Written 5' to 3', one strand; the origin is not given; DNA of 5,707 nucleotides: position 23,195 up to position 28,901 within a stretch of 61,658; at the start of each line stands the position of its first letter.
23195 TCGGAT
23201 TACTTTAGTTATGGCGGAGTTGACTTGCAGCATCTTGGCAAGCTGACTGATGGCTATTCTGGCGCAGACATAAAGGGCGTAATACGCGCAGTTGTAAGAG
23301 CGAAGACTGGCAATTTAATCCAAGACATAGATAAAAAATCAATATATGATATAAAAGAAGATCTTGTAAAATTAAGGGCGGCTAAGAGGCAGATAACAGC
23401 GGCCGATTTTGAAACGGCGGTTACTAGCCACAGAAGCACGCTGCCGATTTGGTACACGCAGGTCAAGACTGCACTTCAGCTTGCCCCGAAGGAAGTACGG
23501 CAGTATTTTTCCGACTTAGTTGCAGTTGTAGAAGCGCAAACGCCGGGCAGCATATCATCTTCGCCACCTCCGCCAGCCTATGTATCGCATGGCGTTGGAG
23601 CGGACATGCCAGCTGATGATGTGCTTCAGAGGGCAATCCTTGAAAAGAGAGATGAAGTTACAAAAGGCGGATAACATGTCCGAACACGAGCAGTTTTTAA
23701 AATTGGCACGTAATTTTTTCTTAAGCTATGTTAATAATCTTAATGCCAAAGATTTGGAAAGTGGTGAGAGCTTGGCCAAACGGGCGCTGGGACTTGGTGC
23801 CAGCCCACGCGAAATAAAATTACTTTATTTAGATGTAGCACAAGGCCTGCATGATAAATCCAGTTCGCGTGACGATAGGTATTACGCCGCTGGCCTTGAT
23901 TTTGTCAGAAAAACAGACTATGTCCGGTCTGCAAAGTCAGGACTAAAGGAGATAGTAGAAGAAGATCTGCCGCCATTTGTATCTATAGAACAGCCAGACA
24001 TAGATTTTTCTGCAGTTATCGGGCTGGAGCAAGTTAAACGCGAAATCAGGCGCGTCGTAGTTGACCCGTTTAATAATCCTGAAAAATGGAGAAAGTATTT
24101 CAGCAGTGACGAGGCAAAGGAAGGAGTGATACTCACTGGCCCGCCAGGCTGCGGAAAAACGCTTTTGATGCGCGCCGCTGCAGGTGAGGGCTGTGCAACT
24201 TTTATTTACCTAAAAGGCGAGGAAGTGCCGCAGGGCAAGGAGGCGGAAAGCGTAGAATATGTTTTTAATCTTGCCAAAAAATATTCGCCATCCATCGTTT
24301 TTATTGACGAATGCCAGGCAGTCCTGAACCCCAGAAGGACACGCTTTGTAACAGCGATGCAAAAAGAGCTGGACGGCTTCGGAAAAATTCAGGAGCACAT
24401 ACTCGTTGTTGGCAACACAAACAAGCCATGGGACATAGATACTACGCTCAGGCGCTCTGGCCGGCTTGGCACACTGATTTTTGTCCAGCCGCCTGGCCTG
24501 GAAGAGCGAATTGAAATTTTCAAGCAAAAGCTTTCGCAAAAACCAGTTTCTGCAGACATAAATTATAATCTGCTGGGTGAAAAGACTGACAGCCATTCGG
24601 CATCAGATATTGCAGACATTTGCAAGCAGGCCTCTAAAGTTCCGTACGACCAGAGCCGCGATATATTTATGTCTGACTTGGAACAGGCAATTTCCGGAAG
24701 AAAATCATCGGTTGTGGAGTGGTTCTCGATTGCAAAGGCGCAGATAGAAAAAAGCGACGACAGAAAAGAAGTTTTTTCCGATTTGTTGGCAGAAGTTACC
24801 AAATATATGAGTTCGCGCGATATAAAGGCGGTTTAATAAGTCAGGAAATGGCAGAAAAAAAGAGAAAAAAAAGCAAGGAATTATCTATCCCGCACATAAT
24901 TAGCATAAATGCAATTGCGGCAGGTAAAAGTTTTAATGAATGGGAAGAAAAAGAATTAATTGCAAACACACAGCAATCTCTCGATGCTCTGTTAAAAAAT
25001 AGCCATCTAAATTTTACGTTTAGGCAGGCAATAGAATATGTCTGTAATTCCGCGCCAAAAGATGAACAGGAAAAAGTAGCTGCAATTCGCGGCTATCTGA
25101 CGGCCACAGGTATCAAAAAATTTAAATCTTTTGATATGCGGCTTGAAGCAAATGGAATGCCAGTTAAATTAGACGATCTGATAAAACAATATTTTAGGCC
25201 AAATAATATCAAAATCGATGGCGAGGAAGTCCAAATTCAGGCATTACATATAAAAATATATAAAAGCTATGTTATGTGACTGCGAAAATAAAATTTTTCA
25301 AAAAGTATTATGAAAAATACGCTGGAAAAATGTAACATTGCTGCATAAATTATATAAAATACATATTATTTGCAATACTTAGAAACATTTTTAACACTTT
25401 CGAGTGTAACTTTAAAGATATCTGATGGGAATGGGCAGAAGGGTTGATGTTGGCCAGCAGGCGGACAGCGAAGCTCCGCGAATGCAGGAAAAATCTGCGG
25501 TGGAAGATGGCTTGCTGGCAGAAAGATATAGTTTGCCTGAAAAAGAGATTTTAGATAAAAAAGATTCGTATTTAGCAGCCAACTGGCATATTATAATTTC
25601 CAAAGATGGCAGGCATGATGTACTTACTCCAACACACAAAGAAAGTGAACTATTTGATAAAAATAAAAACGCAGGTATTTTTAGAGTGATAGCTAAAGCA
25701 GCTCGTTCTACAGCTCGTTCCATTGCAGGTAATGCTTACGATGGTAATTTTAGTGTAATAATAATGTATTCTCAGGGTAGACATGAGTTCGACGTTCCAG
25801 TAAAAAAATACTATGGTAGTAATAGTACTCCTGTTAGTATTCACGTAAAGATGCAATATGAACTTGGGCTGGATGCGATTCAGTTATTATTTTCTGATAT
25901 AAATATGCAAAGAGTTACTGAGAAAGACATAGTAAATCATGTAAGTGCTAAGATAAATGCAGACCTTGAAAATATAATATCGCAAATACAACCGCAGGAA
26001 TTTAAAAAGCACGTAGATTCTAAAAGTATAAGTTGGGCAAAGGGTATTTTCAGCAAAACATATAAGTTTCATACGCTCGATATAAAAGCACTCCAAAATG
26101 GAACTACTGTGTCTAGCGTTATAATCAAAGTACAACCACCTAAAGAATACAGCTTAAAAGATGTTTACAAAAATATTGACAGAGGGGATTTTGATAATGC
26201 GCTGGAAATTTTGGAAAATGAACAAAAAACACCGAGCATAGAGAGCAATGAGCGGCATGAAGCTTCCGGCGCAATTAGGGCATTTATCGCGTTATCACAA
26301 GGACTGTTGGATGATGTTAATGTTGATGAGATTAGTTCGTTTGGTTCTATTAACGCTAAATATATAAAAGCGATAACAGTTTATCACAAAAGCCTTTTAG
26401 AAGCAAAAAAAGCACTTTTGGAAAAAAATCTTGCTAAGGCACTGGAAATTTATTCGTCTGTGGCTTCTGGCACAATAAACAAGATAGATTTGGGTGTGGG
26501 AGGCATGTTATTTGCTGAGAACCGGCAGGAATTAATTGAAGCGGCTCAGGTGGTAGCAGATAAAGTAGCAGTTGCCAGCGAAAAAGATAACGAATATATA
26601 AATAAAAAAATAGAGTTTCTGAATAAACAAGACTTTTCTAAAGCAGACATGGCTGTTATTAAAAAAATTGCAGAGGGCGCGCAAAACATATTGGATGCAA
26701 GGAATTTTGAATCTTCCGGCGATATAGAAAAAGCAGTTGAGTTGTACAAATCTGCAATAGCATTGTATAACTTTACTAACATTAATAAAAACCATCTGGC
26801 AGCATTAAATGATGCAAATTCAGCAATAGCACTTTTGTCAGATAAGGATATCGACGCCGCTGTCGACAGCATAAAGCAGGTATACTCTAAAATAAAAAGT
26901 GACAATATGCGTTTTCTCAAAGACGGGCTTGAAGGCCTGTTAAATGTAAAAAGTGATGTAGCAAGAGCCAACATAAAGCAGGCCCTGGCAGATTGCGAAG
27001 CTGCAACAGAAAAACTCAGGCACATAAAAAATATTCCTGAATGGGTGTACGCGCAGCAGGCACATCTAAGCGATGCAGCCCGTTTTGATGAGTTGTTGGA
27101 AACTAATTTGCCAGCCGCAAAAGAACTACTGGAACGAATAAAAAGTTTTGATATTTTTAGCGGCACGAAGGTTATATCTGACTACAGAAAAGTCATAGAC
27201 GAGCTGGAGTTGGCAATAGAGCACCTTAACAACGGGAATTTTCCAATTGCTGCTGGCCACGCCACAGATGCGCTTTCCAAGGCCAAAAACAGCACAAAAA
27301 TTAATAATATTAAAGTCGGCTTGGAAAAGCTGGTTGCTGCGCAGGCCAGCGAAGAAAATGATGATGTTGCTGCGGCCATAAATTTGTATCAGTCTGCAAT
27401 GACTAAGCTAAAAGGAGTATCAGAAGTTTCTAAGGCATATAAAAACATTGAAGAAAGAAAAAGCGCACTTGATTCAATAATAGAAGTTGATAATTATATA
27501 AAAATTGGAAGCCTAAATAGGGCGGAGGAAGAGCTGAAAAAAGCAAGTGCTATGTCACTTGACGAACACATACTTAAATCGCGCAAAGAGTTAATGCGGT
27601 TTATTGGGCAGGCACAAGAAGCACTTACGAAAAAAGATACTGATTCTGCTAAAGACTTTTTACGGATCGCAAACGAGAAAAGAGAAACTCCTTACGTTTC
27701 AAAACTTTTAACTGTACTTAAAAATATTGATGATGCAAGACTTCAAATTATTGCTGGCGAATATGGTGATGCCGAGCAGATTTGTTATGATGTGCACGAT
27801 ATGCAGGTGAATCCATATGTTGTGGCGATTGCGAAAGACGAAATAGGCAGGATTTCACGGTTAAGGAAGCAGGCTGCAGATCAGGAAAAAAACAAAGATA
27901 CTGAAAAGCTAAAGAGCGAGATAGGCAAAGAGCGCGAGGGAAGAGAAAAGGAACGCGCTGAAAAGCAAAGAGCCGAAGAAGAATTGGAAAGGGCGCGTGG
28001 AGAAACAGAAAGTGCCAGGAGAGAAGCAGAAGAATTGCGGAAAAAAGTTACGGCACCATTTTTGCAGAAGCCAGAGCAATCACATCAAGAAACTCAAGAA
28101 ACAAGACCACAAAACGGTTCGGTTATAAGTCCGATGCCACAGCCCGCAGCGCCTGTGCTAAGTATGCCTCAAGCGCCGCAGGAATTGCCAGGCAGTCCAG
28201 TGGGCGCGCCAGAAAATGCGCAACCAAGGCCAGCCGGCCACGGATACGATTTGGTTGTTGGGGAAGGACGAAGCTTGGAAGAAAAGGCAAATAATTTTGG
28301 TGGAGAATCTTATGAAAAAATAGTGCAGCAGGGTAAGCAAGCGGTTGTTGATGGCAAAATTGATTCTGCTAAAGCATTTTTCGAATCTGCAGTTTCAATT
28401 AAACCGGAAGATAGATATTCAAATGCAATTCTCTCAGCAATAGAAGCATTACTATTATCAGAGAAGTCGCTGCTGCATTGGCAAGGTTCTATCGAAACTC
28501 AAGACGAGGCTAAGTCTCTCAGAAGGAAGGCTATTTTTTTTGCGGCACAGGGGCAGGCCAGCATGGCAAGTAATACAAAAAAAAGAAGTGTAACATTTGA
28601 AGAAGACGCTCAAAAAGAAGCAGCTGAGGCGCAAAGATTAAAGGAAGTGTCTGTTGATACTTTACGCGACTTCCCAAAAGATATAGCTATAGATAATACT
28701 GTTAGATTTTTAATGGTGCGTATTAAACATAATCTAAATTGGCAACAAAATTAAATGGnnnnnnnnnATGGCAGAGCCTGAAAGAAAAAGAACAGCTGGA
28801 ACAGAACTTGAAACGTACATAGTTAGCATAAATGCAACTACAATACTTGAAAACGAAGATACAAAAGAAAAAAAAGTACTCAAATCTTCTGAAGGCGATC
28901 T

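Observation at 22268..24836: Tandem single-module AAA+ ATPases, the first with an MIT-like N-terminal domain (Vps4/CdvC-like architecture)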

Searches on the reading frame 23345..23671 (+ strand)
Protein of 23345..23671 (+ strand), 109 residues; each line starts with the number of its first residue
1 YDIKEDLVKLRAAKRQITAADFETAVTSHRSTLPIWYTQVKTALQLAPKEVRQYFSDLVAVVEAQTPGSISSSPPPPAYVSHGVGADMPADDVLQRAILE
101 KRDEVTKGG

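Call 15: search_protein_families(library=pfam, proteins=[window:23345-23671:+], max_evalue=10)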
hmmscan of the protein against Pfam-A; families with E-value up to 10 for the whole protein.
window:23345-23671:+ (109 aa): 1 family
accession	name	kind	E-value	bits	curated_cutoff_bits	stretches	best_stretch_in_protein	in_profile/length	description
PF22618.1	RskA_N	-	0.056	14.1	27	1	39-61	20-42/48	Anti-sigma-K factor RskA, N-terminal domain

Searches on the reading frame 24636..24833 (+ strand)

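Call 15: search_protein_families(library=pfam, proteins=[window:24636-24833:+], max_evalue=10)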
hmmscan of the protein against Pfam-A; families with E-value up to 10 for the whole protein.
window:24636-24833:+ (66 aa): 2 families
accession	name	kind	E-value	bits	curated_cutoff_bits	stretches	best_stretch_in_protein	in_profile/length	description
PF20253.3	DUF6604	-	0.0052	16.7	27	1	11-58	74-121/251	Family of unknown function (DUF6604)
PF25734.1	RelB_like_antitoxin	-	0.056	13.7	27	1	42-54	23-35/43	Putative antitoxin family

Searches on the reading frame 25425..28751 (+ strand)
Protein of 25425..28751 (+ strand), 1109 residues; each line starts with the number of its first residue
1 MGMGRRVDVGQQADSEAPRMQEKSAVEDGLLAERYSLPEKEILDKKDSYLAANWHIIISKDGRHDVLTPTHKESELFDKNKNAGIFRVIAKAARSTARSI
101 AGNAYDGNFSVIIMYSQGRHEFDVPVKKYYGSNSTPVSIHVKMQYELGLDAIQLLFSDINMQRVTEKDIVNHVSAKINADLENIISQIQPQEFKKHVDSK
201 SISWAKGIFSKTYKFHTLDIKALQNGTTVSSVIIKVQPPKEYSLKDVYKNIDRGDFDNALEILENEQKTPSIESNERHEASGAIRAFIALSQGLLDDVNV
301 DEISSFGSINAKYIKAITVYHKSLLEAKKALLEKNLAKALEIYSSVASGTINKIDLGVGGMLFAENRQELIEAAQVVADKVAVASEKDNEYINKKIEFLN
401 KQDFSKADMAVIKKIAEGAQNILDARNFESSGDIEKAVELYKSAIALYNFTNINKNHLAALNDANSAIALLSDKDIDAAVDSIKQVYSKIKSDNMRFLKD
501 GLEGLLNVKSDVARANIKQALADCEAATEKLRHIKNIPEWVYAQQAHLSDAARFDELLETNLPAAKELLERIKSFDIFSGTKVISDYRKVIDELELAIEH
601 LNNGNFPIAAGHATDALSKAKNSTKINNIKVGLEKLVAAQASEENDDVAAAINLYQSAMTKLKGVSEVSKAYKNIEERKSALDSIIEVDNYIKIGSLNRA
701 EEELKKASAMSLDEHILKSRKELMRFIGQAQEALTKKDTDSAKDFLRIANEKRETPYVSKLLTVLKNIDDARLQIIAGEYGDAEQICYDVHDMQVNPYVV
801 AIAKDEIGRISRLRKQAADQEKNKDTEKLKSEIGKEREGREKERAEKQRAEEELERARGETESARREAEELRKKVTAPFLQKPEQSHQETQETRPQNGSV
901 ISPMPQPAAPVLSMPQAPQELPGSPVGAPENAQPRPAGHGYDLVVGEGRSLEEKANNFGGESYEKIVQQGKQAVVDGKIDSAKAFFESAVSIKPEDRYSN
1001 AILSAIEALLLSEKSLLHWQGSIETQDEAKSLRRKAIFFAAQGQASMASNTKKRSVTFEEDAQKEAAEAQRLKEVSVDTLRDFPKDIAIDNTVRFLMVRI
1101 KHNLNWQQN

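Call 3: search_protein_families(library=pfam, proteins=[window:25425-28751:+], max_evalue=0.01)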
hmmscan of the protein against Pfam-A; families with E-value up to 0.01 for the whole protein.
window:25425-28751:+ (1109 aa): 3 families
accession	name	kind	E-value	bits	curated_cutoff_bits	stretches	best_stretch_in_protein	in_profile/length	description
PF13428.12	TPR_14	-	0.0015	19.4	23.5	0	428-448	11-31/44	Tetratricopeptide repeat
PF13181.12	TPR_8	-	0.0036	17.8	25.7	0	977-996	15-34/34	Tetratricopeptide repeat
PF13176.12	TPR_7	-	0.0072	16.8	27.9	0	428-447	9-28/36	Tetratricopeptide repeat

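Call 72: search_protein_families(library=padloc, proteins=[window:25425-28751:+], max_evalue=0.001)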
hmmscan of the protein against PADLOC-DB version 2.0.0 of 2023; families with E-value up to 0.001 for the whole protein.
window:25425-28751:+ (1109 aa): 0 families
